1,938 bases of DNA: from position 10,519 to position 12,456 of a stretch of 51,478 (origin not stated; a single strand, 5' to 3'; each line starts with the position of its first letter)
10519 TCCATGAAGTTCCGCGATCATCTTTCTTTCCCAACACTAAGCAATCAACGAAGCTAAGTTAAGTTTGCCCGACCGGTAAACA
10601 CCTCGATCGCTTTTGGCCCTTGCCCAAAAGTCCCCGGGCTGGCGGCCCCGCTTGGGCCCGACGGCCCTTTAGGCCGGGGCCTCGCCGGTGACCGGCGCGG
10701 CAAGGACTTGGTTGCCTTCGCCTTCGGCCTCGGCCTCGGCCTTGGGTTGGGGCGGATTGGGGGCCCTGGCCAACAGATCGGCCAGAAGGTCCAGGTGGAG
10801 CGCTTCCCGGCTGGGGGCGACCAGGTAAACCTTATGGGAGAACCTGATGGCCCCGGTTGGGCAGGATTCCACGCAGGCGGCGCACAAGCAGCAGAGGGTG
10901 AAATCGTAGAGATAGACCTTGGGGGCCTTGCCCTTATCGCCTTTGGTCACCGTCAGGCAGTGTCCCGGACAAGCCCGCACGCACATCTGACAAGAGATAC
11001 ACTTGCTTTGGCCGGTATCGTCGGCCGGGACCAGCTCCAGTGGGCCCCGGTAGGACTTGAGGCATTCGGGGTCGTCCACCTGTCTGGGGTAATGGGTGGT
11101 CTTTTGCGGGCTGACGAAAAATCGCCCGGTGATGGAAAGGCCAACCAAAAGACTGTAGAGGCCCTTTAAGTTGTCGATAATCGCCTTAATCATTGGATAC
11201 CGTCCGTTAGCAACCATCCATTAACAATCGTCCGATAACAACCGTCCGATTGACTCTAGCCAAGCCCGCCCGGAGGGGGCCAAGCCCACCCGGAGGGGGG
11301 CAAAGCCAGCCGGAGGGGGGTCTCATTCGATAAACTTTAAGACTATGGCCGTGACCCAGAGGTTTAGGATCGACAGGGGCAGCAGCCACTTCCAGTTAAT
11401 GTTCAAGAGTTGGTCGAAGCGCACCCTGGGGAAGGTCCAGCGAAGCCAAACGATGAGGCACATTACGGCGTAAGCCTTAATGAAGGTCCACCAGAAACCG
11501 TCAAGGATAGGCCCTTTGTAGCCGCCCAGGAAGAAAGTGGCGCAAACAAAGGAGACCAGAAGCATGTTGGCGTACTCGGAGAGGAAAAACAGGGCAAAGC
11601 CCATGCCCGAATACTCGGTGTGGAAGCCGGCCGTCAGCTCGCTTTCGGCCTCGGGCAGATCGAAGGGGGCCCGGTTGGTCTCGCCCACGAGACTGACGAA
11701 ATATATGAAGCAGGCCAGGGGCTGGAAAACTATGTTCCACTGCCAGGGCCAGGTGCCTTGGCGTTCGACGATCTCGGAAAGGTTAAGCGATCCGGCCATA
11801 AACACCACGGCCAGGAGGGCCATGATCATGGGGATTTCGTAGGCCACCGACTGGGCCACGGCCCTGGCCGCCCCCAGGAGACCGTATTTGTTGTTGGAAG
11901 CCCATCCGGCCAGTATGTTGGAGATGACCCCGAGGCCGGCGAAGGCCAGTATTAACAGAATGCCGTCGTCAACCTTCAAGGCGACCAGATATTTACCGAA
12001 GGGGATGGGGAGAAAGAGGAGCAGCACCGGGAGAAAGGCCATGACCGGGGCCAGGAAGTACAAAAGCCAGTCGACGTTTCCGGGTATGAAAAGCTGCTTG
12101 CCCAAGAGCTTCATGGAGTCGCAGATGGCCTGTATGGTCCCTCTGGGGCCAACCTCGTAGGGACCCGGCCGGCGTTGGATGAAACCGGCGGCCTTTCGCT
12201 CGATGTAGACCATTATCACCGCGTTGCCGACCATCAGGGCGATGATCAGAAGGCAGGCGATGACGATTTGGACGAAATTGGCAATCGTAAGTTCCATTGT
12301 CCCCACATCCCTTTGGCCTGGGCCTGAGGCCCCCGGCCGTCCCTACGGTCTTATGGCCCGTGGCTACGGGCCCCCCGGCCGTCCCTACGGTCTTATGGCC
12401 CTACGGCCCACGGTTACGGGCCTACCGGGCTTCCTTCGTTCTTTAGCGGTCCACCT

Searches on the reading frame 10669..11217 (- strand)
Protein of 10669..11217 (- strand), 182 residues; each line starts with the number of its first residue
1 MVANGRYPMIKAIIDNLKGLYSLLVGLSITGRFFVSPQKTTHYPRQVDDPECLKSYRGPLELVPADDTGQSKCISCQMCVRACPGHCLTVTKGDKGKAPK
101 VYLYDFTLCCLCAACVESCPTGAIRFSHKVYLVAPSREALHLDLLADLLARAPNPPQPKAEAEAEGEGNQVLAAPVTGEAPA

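Call 4: search_protein_families(library=pfam, proteins=[window:10669-11217:-], max_evalue=1)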
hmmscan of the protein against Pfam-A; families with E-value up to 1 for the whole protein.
window:10669-11217:- (182 aa): 12 families
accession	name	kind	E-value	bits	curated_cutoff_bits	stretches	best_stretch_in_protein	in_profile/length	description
PF00037.32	Fer4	-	3.8e-10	39.6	21.1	2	104-125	3-24/24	4Fe-4S binding domain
PF12838.12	Fer4_7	-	8.5e-09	36.2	27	1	72-123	1-52/52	4Fe-4S dicluster domain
PF13484.11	Fer4_16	-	7.7e-07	30.2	30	2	109-127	2-20/66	4Fe-4S double cluster binding domain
PF13187.11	Fer4_9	-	2.1e-06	28.1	27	2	72-124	1-52/52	4Fe-4S dicluster domain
PF14697.11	Fer4_21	-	5.3e-06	26.9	35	1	70-125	5-58/59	4Fe-4S dicluster domain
PF12800.12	Fer4_4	-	0.00015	22.3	24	2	71-84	2-15/17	4Fe-4S binding domain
PF12797.12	Fer4_2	-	0.00022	21.4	24.5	1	70-84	7-21/22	4Fe-4S binding domain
PF13237.11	Fer4_10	-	0.00033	21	25.5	2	104-124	4-26/53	4Fe-4S dicluster domain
PF12837.12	Fer4_6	-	0.0038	17.6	25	2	71-84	7-20/24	4Fe-4S binding domain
PF13534.11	Fer4_17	-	0.033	15.2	22.2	0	72-85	45-58/61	4Fe-4S dicluster domain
PF13183.11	Fer4_8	-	0.037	15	27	1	71-122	3-67/68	4Fe-4S dicluster domain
PF13746.11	Fer4_18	-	0.3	11.7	27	1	68-86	56-74/114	4Fe-4S dicluster domain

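Call 89: find_encoding_contigs(protein=window:10669-11217:-, flank=4000, max_places=6)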
Protein window:10669-11217:- (182 aa): no gene with exactly this product is on record in the collection.

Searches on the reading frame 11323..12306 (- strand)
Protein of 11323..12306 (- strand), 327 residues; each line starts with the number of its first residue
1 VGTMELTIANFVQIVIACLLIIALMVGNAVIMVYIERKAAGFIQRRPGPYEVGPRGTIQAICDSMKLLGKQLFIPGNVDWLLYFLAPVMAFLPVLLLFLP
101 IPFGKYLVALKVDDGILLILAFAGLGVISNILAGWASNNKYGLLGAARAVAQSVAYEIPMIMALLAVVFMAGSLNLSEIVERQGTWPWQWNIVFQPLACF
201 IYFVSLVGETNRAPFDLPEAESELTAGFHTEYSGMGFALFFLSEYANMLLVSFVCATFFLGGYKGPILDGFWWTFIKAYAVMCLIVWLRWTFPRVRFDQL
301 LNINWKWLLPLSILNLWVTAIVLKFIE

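Call 39: find_related_loci(query=window:11323-12306:-, collection=genome_contigs, flank=6000)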
Query window:11323-12306:- (327 aa) in genome_contigs; peptide patterns used: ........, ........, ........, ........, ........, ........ (x = any residue, [..] = any of these).
600 stretches matched a pattern (row limit reached: there are more); 598 encode a relative of the query (tblastn E <= 1e-3); the best 80 are kept; 80 distinct loci.
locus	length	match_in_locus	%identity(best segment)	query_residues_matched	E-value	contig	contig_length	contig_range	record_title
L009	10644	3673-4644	92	4-327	0e+0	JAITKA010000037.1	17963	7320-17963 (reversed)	MAG: Deltaproteobacteria bacterium isolate Pcl387_bin34 k119_1991162, whole genome shotgun sequence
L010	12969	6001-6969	79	4-326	8e-158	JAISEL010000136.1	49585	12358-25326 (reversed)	MAG: Deltaproteobacteria bacterium isolate Gx485_bin195 k119_1150582, whole genome shotgun sequence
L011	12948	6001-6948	63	9-324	5e-137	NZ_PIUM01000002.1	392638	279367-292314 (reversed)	Telmatospirillum siberiense strain 26-4b1 NODE_2_length_392699_cov_16.397799, whole genome shotgun sequence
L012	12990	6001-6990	63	2-327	7e-133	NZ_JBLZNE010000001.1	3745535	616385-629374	MAG: Maridesulfovibrio sp. isolate FB10N2-isolate Maridesulfo2SRBS4_contig_0001, whole genome shotgun sequence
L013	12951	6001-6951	62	10-326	4e-131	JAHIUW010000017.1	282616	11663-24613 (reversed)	MAG: Proteobacteria bacterium isolate MM_PC_MetaG.mb.39 MM_PC_MetaG.mb.39_k141_702091, whole genome shotgun sequence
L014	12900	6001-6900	63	27-326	5e-130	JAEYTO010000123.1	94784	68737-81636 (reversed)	MAG: Proteobacteria bacterium isolate OH_CBlB_133 k127_1348354, whole genome shotgun sequence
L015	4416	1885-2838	60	10-327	1e-128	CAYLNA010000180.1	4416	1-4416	MAG TPA_asm: uncultured Desulfovibrionaceae bacterium isolate binchicken_co115_159 genome assembly, contig: NODE_27517_l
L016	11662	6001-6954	58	10-327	5e-125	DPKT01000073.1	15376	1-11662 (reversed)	MAG TPA_asm: Desulfomicrobium sp. isolate UBA11180 contig_28820, whole genome shotgun sequence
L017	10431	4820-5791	64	4-327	7e-125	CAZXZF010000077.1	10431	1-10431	MAG TPA_asm: uncultured Desulfocurvus sp. isolate binchicken_co266_86 genome assembly, contig: NODE_11830_length_10431_c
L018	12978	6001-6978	58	1-326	2e-124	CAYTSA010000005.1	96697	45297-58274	MAG TPA_asm: uncultured Desulfovibrionaceae bacterium isolate SRP141376_co5_405 genome assembly, contig: NODE_412_length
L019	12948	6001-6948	63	9-324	1e-124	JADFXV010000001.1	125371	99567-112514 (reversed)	MAG: Desulfovibrionaceae bacterium isolate nDJH2bin10 nDJH2_bin10_NODE_1_length_125371_cov_42.821852, whole genome shotg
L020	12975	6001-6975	59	5-324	1e-123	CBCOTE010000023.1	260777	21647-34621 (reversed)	Desulfovibrionales bacterium strain Dsd-1 genome assembly, contig: DSUL_Contig_6, whole genome shotgun sequence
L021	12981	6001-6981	57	2-327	2e-123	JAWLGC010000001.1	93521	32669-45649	MAG: Desulfomicrobiaceae bacterium isolate 21BLK6-1.bin.76 NODE_65_length_93521_cov_7.602845, whole genome shotgun seque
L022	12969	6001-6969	58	4-327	5e-123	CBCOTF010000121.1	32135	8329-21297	Desulfarculales bacterium strain Dcd-1 genome assembly, contig: DFAR_Contig_209, whole genome shotgun sequence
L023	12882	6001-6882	60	5-298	4e-123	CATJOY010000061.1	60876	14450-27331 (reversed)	MAG: uncultured Desulfovibrionaceae bacterium isolate iMGMC-425_1678881653 genome assembly, contig: MegahitA5_2928, whol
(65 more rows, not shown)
